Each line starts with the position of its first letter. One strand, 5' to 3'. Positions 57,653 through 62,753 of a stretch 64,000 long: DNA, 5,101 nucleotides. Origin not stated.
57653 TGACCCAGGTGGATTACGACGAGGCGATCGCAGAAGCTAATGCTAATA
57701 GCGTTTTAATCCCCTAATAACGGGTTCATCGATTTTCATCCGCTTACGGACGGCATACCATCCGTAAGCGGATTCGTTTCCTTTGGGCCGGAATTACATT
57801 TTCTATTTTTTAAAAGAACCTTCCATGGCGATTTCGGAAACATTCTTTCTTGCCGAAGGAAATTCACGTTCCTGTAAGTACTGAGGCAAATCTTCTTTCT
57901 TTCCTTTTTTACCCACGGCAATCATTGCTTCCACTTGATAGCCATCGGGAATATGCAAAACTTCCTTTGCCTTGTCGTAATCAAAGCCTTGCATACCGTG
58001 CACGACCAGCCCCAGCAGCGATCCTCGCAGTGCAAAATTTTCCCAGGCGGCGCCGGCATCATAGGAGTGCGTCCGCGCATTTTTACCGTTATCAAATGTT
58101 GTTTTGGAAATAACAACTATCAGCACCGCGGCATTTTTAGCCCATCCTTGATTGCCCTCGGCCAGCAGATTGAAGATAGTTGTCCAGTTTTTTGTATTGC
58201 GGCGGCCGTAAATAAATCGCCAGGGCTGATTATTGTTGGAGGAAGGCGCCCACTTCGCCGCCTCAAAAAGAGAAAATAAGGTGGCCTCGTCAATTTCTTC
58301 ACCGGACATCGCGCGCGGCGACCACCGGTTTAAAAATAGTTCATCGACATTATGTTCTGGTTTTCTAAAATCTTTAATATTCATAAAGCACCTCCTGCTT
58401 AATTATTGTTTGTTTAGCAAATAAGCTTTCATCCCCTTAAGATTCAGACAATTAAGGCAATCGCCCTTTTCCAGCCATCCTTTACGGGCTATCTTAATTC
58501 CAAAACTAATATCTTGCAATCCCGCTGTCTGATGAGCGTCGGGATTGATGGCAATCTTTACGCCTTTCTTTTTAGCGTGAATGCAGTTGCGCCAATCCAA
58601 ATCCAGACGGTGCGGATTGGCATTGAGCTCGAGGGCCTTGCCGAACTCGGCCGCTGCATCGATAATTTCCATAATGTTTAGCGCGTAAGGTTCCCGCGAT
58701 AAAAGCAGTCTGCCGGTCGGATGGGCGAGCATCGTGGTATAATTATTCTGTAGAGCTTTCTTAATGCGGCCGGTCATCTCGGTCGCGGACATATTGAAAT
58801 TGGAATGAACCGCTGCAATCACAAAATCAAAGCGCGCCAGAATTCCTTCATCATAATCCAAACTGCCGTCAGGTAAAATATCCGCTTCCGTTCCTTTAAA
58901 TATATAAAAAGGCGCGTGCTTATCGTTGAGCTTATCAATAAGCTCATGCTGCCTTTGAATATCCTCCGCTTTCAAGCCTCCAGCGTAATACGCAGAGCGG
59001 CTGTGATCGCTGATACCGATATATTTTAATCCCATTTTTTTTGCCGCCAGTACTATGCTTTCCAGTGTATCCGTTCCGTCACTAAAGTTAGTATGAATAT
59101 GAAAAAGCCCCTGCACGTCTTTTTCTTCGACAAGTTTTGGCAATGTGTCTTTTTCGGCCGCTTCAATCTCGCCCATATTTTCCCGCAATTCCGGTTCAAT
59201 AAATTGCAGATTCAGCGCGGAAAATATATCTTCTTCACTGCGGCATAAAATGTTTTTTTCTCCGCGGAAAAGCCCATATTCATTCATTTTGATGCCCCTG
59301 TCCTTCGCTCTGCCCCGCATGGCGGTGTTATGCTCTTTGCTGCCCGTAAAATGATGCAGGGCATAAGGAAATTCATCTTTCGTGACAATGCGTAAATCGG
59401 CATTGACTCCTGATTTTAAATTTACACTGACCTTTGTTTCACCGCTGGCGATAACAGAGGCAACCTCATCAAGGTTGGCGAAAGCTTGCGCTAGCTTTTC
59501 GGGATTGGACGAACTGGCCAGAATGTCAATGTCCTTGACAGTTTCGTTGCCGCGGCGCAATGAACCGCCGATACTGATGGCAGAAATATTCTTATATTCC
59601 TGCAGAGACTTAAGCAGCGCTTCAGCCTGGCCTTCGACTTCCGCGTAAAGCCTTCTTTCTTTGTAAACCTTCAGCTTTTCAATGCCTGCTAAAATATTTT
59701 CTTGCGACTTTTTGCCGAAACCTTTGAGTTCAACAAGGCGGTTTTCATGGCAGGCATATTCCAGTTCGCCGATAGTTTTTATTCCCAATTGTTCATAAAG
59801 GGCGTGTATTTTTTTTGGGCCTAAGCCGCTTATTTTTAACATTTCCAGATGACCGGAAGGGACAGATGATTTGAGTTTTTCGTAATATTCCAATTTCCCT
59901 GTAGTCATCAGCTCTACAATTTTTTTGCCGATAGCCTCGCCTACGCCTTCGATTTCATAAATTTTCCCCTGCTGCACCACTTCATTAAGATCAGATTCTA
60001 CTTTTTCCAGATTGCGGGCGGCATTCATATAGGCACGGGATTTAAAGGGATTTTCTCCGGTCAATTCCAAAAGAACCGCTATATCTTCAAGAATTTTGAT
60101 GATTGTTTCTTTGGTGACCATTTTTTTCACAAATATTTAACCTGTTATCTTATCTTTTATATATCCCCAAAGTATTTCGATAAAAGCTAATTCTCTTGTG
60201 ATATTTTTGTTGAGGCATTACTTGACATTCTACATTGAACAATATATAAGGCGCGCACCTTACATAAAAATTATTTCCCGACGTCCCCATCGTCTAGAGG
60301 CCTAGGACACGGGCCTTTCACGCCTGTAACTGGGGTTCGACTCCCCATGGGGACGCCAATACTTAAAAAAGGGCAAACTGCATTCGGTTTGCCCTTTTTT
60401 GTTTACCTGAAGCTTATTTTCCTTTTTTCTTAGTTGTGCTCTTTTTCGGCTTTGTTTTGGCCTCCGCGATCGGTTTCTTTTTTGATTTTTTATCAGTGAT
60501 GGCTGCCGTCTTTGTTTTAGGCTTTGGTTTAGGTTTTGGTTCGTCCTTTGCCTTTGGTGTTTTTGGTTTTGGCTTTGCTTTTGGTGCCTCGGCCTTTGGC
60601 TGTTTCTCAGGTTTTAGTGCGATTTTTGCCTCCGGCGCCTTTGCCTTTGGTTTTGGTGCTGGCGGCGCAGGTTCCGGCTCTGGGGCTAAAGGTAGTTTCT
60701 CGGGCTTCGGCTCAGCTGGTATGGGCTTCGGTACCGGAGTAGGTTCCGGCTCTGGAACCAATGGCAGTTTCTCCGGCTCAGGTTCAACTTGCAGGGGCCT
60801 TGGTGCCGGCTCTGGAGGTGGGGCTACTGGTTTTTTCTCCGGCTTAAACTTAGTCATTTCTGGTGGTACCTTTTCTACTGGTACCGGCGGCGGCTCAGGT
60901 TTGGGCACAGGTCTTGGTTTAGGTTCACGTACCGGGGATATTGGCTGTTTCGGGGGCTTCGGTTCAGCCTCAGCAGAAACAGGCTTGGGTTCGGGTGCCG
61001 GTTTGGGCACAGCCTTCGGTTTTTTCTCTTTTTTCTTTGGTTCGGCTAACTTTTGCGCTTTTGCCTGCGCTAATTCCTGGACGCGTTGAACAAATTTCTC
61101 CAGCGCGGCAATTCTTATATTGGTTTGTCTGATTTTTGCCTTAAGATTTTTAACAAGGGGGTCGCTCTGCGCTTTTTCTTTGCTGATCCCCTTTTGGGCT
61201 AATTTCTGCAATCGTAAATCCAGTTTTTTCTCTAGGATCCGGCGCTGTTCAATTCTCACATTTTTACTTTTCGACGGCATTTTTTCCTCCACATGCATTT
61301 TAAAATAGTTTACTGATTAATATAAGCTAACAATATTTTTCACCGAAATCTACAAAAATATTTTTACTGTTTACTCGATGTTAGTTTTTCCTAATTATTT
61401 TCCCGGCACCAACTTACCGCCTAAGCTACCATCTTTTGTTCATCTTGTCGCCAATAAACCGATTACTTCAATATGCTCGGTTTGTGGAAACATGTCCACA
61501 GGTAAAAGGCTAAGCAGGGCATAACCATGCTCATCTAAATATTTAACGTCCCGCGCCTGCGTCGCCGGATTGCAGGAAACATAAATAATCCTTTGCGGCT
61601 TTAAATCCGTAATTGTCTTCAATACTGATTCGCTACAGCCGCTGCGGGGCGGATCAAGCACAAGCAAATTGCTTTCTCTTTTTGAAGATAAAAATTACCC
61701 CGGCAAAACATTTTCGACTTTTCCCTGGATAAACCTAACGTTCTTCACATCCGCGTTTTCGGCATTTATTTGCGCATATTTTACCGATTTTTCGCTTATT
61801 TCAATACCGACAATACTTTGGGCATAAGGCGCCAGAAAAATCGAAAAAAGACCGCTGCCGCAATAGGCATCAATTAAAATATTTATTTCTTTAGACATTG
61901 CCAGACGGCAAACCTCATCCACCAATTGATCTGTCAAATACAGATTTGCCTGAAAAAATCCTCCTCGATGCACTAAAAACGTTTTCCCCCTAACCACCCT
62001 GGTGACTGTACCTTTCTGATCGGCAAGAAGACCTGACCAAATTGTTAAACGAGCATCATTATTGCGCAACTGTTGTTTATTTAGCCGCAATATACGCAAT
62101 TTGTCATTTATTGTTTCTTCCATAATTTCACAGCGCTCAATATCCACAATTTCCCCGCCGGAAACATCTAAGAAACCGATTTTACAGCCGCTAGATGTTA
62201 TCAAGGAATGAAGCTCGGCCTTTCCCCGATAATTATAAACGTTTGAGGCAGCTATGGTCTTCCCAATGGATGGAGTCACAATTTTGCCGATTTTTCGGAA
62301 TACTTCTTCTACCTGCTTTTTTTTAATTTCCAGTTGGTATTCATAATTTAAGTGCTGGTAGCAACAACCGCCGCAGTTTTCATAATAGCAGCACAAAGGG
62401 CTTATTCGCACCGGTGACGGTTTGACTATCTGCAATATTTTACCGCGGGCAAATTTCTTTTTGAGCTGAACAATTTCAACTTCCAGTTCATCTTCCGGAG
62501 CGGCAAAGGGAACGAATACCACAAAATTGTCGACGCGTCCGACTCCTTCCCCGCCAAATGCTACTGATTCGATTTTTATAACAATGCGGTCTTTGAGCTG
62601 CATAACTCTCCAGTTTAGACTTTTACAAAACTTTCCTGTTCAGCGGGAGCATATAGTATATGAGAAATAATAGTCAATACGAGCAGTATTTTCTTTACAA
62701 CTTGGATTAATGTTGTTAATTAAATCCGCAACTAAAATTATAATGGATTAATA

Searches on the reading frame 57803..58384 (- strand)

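Call 20: search_protein_families(library=pfam, proteins=[window:57803-58384:-], max_evalue=0.00001)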
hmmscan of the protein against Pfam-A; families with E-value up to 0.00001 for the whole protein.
window:57803-58384:- (193 aa): 2 families
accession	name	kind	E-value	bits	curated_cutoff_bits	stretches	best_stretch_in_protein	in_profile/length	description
PF00881.29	Nitroreductase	-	8.9e-18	65.5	23.5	2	75-159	80-167/167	Nitroreductase family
PF14512.11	TM1586_NiRdase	-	5.3e-07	29.9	27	0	34-63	158-187/215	Putative TM nitroreductase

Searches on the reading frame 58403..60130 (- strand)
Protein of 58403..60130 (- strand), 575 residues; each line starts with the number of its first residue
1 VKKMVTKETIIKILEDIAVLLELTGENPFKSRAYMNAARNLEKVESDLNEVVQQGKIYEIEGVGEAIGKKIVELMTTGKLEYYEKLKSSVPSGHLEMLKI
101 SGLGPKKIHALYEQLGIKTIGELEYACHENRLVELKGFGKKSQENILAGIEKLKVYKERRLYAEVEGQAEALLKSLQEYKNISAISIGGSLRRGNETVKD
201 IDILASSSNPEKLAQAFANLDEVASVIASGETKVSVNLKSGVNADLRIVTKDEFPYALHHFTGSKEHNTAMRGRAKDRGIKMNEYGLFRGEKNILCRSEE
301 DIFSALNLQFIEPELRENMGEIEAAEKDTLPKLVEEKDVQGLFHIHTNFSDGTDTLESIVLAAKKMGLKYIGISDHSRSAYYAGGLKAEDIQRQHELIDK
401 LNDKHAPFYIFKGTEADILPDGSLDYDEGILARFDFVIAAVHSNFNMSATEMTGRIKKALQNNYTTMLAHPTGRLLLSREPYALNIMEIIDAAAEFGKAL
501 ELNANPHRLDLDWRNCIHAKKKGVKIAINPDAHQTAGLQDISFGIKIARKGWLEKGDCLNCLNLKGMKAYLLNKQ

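Call 20: search_protein_families(library=pfam, proteins=[window:58403-60130:-], max_evalue=0.00001)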
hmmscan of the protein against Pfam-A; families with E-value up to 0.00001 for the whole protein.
window:58403-60130:- (575 aa): 4 families
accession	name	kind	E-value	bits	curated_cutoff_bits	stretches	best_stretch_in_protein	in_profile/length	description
PF14791.11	DNA_pol_B_thumb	-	2.6e-23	82.1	25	1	257-317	1-63/63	DNA polymerase beta thumb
PF14716.13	HHH_8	-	6.5e-17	62.1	30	1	8-80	4-73/73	Helix-hairpin-helix domain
PF14520.12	HHH_5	-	1.4e-10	41.9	27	1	96-151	3-56/57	Helix-hairpin-helix domain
PF02811.25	PHP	-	1.4e-09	39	26.4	1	343-468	2-119/164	PHP domain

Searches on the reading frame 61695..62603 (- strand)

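Call 20: search_protein_families(library=pfam, proteins=[window:61695-62603:-], max_evalue=0.00001)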
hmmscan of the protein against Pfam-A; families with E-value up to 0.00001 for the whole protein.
window:61695-62603:- (302 aa): 5 families
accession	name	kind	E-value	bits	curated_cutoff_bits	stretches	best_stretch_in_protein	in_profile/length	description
PF05958.17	tRNA_U5-meth_tr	-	1.3e-12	47.8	23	1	212-294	175-256/357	tRNA (Uracil-5-)-methyltransferase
PF01938.26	TRAM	-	2.3e-11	43.8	21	1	9-57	10-61/61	TRAM domain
PF13847.12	Methyltransf_31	-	4e-11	43.2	27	1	243-301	7-67/145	Methyltransferase domain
PF13649.12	Methyltransf_25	-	2.1e-07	32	27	1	245-299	3-58/97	Methyltransferase domain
PF09445.16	Methyltransf_15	-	5.7e-06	26.5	22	0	241-299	2-61/165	RNA cap guanine-N2 methyltransferase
